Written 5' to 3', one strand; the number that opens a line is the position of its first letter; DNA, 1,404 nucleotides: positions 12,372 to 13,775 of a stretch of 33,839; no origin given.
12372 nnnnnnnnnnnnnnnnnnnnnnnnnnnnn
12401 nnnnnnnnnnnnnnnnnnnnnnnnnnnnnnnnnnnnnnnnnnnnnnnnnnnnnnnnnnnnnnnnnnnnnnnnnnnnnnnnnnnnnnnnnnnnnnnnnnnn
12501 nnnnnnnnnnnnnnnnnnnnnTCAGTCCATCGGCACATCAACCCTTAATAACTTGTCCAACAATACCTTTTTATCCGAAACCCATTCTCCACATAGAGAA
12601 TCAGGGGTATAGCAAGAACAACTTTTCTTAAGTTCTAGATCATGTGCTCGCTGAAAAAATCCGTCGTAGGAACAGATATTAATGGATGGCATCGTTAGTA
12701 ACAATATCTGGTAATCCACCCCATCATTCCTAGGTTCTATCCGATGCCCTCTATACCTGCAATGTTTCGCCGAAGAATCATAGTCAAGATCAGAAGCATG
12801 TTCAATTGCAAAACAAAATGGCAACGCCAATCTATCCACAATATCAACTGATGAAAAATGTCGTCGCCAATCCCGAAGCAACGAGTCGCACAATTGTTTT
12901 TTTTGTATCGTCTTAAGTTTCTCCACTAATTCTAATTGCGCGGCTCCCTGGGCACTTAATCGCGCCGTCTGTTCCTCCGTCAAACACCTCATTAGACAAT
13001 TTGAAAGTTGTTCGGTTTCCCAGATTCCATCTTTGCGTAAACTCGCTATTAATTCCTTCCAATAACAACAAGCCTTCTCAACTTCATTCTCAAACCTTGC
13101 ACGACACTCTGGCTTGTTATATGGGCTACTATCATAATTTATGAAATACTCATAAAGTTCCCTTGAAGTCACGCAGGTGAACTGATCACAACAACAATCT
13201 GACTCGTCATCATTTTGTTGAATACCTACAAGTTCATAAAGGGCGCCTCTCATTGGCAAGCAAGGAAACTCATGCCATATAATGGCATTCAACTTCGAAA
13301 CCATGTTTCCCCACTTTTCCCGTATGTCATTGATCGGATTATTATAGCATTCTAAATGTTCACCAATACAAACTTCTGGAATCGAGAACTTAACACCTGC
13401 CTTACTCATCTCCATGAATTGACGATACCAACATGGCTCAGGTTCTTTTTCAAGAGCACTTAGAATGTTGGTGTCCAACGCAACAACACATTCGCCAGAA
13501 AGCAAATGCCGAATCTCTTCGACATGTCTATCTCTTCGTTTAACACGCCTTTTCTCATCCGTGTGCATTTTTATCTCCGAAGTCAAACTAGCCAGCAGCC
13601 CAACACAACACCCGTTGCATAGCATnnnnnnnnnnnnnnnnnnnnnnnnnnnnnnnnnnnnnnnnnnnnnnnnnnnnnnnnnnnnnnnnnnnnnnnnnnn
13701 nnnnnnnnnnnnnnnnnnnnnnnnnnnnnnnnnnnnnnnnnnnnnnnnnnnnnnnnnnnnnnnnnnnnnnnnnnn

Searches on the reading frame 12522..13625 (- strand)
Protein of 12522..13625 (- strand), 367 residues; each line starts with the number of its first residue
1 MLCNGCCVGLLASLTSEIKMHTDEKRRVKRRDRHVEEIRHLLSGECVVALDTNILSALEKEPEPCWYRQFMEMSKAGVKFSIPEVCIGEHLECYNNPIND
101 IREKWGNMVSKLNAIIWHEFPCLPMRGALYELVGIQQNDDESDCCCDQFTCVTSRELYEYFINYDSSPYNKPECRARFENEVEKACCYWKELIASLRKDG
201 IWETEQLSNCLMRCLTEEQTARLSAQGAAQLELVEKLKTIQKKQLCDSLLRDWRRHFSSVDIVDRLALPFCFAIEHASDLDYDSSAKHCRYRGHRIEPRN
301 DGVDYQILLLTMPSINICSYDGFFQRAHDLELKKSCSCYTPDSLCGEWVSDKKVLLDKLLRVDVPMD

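Call 4: search_protein_families(library=pfam, proteins=[window:12522-13625:-], max_evalue=0.01)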
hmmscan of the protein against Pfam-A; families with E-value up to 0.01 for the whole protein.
window:12522-13625:- (367 aa): 0 families

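Call 5: search_protein_families(library=ncbifam, proteins=[window:12522-13625:-], max_evalue=0.01)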
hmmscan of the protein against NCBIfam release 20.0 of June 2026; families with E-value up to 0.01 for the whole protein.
window:12522-13625:- (367 aa): 0 families

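Call 6: search_protein_families(library=padloc, proteins=[window:12522-13625:-], max_evalue=0.01)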
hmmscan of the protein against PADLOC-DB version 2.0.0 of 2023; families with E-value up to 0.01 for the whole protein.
window:12522-13625:- (367 aa): 0 families

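Call 70: search_protein_families(library=ncbifam, proteins=[window:12522-13625:-], max_evalue=1)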
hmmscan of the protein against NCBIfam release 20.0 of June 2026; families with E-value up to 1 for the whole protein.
window:12522-13625:- (367 aa): 1 family
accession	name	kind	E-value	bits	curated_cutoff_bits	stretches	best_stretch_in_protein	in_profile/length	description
NF008987.0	PRK12334.1-1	equivalog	0.22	10.6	375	1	193-232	94-133/326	nucleoside triphosphate pyrophosphohydrolase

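Call 71: search_protein_families(library=pfam, proteins=[window:12522-13625:-], max_evalue=1)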
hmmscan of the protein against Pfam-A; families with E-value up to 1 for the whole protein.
window:12522-13625:- (367 aa): 0 families
